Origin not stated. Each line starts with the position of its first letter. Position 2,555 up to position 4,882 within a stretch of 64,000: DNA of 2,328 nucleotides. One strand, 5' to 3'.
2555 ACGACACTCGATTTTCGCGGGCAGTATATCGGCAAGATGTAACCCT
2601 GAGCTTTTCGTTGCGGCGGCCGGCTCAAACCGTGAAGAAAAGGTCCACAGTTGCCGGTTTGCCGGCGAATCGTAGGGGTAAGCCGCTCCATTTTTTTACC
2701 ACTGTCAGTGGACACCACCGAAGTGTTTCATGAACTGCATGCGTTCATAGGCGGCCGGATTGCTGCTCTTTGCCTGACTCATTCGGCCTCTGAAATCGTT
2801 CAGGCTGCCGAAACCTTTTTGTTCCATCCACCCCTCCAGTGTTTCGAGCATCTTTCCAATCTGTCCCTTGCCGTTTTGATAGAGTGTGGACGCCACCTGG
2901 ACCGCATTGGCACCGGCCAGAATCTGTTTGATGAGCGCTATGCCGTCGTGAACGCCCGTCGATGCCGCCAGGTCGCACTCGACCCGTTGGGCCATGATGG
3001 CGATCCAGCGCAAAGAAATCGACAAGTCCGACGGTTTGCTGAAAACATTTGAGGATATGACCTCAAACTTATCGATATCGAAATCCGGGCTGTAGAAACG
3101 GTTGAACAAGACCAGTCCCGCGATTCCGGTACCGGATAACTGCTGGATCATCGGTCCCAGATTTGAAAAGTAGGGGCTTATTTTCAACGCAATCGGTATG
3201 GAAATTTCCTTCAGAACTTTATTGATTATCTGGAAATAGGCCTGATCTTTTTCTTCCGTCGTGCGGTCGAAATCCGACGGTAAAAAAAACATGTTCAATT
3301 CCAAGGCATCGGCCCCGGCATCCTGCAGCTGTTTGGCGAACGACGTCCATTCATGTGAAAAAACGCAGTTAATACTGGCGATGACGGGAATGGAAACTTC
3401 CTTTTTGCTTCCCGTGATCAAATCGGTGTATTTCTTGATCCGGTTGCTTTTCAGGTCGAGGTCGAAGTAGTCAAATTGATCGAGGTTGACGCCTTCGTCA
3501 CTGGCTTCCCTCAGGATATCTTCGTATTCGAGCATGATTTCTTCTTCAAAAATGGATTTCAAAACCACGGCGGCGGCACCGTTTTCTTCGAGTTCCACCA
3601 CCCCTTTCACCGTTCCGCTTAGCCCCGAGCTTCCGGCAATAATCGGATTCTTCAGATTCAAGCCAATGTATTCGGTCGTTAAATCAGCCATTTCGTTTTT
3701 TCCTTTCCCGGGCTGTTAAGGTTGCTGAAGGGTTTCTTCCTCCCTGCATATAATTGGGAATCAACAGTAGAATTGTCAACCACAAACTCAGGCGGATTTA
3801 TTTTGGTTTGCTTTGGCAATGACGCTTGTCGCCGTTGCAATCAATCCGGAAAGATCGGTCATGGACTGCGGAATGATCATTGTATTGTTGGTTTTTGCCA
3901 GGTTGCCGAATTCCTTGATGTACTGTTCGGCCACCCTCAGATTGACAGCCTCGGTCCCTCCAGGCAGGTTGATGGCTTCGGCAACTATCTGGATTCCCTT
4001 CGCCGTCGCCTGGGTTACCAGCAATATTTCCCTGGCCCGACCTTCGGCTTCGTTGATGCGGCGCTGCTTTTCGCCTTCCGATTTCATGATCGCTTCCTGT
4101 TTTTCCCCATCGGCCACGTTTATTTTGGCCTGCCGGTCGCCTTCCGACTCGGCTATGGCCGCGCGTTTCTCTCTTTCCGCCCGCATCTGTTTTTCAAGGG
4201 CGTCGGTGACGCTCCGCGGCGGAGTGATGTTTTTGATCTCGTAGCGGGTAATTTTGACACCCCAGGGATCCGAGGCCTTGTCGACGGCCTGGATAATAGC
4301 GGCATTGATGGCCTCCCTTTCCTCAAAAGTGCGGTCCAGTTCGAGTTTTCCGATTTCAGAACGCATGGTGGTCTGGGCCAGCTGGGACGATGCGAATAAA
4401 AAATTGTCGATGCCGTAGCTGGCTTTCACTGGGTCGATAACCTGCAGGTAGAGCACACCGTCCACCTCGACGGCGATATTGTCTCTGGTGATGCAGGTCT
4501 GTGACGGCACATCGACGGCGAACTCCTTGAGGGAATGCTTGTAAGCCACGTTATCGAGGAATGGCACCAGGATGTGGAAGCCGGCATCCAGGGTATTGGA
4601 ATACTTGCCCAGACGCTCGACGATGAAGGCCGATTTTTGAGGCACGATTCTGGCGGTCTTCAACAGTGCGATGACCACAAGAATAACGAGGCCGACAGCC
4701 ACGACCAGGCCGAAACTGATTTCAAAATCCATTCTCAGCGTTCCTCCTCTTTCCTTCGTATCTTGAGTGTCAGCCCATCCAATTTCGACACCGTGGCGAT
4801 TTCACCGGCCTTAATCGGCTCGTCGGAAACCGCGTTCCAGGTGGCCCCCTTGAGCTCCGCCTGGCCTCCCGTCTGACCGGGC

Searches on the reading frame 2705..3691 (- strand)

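Call 61: search_protein_families(library=pfam, proteins=[window:2705-3691:-], max_evalue=1e-8)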
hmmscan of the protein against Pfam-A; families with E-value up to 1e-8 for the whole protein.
window:2705-3691:- (328 aa): 1 family
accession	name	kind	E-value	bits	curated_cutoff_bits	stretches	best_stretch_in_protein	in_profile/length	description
PF01180.27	DHO_dh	-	1.1e-12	48.3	27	1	4-286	2-288/291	Dihydroorotate dehydrogenase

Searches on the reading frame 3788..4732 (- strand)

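Call 61: search_protein_families(library=pfam, proteins=[window:3788-4732:-], max_evalue=1e-8)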
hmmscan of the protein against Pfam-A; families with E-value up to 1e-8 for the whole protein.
window:3788-4732:- (314 aa): 2 families
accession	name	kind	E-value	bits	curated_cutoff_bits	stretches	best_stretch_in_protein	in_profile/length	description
PF01145.31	Band_7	-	7.5e-35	121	23.6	1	29-199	2-175/176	SPFH domain / Band 7 family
PF16200.10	Band_7_C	-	7.9e-26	90.3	29.1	1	249-309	2-62/63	C-terminal region of band_7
